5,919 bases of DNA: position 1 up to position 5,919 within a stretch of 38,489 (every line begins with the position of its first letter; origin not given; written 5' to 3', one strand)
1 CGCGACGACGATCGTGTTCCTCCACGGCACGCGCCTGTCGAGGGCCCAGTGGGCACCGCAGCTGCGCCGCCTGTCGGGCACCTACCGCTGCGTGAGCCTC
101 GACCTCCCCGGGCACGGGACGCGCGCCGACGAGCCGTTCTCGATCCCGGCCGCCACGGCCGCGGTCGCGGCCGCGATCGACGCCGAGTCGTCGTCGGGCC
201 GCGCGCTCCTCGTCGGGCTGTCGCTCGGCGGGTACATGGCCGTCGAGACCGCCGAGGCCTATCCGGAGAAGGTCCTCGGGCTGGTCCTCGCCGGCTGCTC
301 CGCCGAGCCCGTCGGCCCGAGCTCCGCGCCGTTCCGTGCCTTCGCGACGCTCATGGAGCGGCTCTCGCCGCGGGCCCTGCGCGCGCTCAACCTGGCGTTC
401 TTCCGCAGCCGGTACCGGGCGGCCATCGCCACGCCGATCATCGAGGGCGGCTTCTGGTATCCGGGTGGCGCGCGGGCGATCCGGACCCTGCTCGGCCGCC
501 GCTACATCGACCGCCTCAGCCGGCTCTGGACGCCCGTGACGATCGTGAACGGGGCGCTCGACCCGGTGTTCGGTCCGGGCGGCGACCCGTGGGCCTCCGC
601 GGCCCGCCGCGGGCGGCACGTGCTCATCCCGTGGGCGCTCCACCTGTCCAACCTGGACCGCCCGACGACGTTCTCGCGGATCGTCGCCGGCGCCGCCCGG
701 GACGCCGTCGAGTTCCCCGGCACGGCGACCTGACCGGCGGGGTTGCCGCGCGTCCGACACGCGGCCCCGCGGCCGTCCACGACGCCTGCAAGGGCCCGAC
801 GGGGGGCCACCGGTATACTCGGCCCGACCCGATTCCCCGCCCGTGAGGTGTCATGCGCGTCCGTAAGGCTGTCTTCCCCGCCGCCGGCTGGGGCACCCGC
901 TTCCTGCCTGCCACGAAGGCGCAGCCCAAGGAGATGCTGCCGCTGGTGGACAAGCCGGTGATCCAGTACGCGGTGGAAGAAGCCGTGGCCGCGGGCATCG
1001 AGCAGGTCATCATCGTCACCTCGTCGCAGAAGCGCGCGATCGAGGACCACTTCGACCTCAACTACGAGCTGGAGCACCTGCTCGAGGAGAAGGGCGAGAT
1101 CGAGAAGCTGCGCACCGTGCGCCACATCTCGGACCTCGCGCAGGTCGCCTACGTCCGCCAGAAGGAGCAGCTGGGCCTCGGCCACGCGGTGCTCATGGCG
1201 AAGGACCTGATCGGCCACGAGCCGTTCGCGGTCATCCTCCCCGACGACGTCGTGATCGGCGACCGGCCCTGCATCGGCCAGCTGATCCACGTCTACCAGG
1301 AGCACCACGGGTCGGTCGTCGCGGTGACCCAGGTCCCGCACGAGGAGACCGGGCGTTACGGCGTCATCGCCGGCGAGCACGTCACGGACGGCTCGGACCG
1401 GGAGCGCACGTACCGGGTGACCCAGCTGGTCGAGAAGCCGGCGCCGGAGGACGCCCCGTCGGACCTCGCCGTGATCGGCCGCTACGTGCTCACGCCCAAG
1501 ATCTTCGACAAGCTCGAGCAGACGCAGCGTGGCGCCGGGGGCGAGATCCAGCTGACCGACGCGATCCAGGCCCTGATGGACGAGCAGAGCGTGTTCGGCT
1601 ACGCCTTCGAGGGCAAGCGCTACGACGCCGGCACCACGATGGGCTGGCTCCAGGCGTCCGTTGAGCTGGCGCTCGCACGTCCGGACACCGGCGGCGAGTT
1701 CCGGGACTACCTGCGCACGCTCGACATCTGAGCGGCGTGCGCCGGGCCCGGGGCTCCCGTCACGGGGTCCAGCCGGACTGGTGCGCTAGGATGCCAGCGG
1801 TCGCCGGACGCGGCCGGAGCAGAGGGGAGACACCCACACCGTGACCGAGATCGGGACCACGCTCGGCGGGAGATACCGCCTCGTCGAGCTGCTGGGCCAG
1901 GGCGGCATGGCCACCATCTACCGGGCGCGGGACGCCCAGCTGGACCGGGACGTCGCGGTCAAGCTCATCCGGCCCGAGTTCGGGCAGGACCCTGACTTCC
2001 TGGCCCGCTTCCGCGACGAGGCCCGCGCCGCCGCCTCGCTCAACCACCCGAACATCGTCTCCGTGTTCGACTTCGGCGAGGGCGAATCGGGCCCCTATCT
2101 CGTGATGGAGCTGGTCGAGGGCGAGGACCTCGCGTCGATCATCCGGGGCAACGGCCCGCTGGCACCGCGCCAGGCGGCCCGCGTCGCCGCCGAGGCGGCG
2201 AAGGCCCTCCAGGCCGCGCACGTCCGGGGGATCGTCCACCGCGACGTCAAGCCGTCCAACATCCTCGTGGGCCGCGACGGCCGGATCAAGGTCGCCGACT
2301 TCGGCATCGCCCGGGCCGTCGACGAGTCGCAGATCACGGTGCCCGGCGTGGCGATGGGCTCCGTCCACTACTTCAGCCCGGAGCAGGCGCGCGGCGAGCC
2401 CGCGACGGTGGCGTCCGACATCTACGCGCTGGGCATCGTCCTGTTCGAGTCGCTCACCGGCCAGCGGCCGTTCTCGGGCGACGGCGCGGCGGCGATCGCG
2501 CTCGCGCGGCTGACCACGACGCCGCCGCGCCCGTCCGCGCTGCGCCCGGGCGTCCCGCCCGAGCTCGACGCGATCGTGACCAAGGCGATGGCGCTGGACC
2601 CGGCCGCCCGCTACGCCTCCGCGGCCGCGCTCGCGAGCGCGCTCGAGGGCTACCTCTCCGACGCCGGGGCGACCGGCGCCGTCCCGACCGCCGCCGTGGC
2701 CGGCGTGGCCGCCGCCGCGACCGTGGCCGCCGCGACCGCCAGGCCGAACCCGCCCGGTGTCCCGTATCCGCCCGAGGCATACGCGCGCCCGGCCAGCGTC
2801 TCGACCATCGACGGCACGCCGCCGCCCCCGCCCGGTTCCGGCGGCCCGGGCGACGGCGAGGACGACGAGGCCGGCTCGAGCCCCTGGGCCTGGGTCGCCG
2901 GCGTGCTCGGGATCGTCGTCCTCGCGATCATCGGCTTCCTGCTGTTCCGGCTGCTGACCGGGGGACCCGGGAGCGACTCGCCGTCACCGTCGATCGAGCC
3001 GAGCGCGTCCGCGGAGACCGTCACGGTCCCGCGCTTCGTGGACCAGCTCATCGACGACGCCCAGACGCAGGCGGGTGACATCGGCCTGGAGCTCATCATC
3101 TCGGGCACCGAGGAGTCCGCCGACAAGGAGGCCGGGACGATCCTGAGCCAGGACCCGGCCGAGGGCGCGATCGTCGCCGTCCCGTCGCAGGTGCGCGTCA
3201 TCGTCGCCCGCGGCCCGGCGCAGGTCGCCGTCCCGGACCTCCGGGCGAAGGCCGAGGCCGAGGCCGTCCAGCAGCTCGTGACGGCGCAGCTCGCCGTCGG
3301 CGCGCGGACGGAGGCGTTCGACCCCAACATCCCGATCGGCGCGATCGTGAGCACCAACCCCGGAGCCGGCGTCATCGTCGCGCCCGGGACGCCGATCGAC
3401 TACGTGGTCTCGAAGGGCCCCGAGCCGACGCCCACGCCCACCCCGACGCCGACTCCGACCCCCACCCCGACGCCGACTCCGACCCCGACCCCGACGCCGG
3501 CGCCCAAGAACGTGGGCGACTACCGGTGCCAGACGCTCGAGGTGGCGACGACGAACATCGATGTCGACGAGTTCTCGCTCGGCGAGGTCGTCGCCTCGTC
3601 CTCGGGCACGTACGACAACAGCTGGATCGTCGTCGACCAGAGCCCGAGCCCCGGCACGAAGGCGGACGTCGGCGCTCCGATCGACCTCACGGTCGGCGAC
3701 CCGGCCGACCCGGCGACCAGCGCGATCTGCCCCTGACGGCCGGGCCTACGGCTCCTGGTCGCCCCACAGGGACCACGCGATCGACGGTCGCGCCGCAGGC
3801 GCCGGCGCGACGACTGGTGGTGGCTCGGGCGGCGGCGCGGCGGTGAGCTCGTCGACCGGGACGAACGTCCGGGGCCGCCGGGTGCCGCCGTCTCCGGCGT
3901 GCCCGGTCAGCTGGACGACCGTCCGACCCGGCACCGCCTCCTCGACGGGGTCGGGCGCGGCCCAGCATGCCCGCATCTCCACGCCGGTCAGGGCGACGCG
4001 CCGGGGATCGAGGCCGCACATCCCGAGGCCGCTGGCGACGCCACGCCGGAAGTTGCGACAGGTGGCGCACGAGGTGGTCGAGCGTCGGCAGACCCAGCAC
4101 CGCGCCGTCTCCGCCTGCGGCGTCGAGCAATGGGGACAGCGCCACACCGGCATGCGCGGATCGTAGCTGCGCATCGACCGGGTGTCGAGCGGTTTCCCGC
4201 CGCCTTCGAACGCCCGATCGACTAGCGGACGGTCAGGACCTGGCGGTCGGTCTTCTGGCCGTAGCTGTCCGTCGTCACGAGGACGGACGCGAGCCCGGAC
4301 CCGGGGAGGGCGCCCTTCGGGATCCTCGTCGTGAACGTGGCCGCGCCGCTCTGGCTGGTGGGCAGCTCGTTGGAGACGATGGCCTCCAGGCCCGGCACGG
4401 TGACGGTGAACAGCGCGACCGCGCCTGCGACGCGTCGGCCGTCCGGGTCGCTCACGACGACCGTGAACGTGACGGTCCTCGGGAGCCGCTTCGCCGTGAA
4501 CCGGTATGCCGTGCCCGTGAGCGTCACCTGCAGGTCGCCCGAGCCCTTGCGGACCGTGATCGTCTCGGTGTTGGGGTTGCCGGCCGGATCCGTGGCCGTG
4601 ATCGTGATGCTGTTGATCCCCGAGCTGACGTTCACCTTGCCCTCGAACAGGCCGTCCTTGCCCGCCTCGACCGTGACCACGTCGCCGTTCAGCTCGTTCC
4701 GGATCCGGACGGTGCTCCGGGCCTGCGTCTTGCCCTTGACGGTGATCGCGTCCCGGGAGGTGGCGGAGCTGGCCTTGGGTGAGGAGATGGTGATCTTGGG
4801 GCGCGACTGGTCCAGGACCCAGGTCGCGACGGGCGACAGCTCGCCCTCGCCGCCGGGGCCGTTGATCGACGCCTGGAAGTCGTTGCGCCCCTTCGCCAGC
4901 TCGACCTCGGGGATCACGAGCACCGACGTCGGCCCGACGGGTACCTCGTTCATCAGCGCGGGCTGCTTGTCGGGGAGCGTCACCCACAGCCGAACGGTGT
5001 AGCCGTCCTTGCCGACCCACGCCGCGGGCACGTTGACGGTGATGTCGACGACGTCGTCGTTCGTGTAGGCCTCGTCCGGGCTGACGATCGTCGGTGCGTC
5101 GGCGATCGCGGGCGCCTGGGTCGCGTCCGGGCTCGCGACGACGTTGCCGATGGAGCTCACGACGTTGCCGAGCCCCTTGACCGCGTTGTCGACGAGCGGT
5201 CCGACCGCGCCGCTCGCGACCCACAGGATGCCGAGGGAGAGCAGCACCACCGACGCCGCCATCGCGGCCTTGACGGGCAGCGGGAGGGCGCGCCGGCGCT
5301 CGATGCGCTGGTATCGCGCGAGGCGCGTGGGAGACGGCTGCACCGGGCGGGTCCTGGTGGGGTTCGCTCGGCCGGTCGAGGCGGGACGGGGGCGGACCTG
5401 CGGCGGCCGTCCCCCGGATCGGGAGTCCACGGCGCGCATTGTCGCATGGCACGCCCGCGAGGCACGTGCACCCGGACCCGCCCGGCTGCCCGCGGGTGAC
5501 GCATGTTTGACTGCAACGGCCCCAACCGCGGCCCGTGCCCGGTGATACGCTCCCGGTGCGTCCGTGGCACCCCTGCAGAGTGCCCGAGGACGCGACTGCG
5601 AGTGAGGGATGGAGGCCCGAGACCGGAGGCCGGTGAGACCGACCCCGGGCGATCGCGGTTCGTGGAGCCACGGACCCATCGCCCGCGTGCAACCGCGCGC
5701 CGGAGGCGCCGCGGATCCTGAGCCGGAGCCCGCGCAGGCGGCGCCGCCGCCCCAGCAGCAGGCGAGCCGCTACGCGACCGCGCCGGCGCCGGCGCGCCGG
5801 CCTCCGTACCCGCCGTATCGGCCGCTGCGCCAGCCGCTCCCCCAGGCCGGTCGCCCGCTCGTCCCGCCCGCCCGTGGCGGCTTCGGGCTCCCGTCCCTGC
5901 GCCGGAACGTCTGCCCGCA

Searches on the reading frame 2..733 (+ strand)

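Call 64: search_protein_families(library=pfam, proteins=[window:2-733:+], max_evalue=0.001)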
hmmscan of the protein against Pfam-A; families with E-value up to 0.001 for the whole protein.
window:2-733:+ (243 aa): 4 families
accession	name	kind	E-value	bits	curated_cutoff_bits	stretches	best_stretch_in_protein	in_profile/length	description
PF12697.13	Abhydrolase_6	-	4.1e-16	60.7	26.3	1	4-194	1-178/217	Alpha/beta hydrolase family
PF00561.26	Abhydrolase_1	-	1.9e-15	57.7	25.8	1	3-99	2-102/245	alpha/beta hydrolase fold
PF12146.15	Hydrolase_4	-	3.5e-08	33.5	27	1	3-194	6-209/239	Serine aminopeptidase, S33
PF00975.26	Thioesterase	-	0.00017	22.3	26.4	1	22-101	21-104/226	Thioesterase domain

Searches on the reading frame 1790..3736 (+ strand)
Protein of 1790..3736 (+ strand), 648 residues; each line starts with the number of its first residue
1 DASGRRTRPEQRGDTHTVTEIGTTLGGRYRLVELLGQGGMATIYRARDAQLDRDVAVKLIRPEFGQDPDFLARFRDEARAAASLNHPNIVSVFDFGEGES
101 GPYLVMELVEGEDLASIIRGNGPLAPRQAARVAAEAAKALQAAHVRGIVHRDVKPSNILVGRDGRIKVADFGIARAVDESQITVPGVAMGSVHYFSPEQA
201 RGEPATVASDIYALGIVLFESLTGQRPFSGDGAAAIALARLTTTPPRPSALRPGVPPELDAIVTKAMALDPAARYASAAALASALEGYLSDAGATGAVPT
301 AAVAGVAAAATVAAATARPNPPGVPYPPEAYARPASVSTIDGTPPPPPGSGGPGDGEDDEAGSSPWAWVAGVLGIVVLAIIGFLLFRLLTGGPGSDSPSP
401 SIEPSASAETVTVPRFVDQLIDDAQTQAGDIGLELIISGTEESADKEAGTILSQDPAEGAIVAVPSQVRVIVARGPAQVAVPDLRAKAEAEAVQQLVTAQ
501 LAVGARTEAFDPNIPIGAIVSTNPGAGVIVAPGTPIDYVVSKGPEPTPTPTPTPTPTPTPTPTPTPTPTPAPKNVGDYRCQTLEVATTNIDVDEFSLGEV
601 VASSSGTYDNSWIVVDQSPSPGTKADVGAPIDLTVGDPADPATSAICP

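Call 64: search_protein_families(library=pfam, proteins=[window:1790-3736:+], max_evalue=0.001)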
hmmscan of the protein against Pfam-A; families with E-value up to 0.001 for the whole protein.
window:1790-3736:+ (648 aa): 5 families
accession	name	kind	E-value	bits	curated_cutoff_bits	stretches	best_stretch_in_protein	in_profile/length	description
PF00069.31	Pkinase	-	6.7e-49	167.1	31.7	1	29-282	1-259/263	Protein kinase domain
PF07714.23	PK_Tyr_Ser-Thr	-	2.9e-34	119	23.1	1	31-275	3-249/258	Protein tyrosine and serine/threonine kinase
PF03793.24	PASTA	-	3.2e-24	85.1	23.2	3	411-473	1-63/64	PASTA domain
PF03109.22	ABC1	-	7.2e-08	32.3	22.9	1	101-181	142-221/244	ABC1 atypical kinase-like domain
PF01636.29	APH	-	9.9e-07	29.2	23.2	1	43-144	13-108/239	Phosphotransferase enzyme family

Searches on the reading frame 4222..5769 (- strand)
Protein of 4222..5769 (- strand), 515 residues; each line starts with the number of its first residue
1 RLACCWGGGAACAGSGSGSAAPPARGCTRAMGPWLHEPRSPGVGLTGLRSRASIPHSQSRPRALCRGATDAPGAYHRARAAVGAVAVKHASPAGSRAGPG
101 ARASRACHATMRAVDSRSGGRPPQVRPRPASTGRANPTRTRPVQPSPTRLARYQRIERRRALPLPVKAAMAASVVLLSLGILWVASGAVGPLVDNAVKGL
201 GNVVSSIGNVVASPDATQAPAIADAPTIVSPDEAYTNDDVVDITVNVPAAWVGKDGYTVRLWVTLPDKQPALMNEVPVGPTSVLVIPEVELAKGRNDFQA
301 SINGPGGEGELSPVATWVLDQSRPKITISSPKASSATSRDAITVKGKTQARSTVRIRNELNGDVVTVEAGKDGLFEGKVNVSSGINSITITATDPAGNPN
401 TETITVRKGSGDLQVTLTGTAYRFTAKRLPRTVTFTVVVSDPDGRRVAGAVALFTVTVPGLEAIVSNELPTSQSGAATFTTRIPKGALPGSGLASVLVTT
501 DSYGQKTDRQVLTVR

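Call 64: search_protein_families(library=pfam, proteins=[window:4222-5769:-], max_evalue=0.001)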
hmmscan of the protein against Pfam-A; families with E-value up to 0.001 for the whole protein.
window:4222-5769:- (515 aa): 3 families
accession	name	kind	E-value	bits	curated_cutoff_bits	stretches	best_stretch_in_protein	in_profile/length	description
PF09136.16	Glucodextran_B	-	1.5e-11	44.5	27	1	324-407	1-80/83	Glucodextranase, domain B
PF17936.7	Big_6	-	0.00013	22.6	27.6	1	336-402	9-76/83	Bacterial Ig domain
PF19077.6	Big_13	-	0.00046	21.1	27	1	337-405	24-97/102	Bacterial Ig-like domain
